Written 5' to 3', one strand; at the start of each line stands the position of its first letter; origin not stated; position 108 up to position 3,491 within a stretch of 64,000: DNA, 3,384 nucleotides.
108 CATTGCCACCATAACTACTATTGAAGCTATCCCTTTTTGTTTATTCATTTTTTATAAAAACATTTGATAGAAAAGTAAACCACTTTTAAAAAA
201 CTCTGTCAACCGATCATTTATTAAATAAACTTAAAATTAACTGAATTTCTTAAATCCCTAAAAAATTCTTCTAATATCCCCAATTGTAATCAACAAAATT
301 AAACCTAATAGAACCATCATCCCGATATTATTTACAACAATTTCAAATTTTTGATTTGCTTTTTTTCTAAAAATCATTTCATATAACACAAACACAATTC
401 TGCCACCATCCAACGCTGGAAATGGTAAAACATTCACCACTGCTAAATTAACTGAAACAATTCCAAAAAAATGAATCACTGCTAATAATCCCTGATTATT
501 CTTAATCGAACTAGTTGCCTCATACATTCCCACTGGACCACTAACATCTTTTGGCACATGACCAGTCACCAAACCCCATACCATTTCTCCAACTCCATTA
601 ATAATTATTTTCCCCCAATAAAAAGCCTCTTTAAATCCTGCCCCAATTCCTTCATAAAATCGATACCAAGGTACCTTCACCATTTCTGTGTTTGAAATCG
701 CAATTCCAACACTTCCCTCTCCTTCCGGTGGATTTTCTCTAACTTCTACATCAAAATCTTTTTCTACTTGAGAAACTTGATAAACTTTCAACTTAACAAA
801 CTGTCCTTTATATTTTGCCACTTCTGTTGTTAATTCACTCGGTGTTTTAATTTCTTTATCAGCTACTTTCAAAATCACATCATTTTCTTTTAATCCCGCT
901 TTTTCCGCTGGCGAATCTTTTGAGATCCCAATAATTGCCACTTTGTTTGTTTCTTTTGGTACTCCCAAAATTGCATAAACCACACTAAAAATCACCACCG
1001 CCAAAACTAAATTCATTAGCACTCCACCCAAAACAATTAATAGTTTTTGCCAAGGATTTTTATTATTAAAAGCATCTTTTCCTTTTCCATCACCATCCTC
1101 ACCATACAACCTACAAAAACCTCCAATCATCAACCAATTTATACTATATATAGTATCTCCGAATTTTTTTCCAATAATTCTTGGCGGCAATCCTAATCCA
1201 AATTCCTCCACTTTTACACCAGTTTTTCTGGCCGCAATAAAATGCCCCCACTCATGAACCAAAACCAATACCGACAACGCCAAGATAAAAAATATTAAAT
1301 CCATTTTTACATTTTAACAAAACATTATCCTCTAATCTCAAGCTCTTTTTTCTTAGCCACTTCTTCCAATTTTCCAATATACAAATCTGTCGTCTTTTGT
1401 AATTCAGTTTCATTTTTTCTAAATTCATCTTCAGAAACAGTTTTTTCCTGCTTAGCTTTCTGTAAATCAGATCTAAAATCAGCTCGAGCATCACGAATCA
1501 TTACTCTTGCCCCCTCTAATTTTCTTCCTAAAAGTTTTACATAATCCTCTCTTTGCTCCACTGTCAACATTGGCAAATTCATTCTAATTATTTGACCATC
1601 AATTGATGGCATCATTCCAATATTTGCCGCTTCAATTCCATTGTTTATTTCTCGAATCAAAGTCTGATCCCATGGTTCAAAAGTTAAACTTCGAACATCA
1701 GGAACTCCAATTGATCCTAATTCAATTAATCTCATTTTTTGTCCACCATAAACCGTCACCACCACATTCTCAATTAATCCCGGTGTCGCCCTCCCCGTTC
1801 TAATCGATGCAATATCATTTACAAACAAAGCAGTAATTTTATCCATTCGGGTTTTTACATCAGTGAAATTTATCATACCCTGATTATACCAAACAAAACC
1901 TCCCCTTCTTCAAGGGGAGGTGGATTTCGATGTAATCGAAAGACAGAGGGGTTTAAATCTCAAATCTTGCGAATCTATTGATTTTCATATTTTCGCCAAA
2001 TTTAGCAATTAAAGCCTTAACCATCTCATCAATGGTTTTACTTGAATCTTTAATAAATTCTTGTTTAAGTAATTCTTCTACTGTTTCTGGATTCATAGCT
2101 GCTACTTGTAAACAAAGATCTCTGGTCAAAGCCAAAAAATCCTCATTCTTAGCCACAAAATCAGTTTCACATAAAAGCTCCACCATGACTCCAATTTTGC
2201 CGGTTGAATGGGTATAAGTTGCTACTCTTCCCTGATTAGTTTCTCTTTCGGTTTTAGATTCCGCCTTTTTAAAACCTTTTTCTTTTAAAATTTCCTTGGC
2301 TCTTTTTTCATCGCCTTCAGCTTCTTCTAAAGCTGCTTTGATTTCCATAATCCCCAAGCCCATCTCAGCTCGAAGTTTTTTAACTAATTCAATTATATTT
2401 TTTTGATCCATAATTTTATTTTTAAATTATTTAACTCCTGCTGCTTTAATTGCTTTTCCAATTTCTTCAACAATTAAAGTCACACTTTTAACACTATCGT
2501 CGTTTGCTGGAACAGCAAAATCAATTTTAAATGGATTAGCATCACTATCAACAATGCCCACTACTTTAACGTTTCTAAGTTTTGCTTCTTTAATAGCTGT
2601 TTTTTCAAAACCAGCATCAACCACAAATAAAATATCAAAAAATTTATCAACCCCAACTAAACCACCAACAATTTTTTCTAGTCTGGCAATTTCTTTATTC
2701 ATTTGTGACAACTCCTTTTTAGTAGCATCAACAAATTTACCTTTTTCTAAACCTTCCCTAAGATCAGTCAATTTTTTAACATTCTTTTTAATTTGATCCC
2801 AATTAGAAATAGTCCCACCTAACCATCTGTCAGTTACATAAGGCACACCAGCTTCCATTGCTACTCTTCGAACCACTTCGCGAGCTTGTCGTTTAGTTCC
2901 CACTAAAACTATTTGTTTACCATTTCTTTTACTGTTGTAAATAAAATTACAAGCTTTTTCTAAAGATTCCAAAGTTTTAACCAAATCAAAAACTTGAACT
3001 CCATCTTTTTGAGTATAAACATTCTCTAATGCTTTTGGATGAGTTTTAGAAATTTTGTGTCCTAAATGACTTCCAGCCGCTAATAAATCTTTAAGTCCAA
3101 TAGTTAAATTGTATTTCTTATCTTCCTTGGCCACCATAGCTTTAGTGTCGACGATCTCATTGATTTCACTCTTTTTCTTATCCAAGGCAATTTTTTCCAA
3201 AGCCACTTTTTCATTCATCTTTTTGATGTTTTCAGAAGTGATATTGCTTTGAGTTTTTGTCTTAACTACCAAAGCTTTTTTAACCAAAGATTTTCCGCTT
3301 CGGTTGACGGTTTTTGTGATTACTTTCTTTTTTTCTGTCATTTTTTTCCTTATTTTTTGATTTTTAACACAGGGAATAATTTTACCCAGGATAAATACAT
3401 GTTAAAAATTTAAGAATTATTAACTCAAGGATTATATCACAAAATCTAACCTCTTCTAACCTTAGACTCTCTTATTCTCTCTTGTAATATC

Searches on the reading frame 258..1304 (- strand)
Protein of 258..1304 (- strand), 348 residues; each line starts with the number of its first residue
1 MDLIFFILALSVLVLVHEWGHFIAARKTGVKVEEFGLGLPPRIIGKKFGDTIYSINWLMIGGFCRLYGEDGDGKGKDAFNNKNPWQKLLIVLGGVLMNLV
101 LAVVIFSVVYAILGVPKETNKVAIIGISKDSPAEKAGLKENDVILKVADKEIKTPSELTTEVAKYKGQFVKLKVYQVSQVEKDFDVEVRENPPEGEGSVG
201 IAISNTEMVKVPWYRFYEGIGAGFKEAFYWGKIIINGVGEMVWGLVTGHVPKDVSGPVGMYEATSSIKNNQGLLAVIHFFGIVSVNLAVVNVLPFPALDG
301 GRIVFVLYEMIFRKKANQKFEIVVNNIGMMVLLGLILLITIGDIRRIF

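Call 69: search_protein_families(library=pfam, proteins=[window:258-1304:-], max_evalue=0.00001)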
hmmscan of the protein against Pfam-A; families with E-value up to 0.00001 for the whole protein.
window:258-1304:- (348 aa): 4 families
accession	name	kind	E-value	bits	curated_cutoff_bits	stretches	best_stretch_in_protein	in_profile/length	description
PF02163.28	Peptidase_M50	-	6.3e-57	192.9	27.2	1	5-334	1-220/221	Peptidase family M50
PF13180.12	PDZ_2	-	8.7e-10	39.2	27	1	116-187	8-79/80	PDZ domain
PF17820.7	PDZ_6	-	6.9e-08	32.6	27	1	127-158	5-36/54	PDZ domain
PF04495.20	GRASP55_65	-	3.1e-06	28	27.7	1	120-212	43-136/138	GRASP55/65 PDZ-like domain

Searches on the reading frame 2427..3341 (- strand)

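Call 69: search_protein_families(library=pfam, proteins=[window:2427-3341:-], max_evalue=0.00001)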
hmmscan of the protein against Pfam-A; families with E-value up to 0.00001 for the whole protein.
window:2427-3341:- (304 aa): 1 family
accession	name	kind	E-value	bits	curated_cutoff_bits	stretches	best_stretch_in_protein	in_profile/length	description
PF00318.25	Ribosomal_S2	-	2.5e-65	220.2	26.1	1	86-300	1-215/216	Ribosomal protein S2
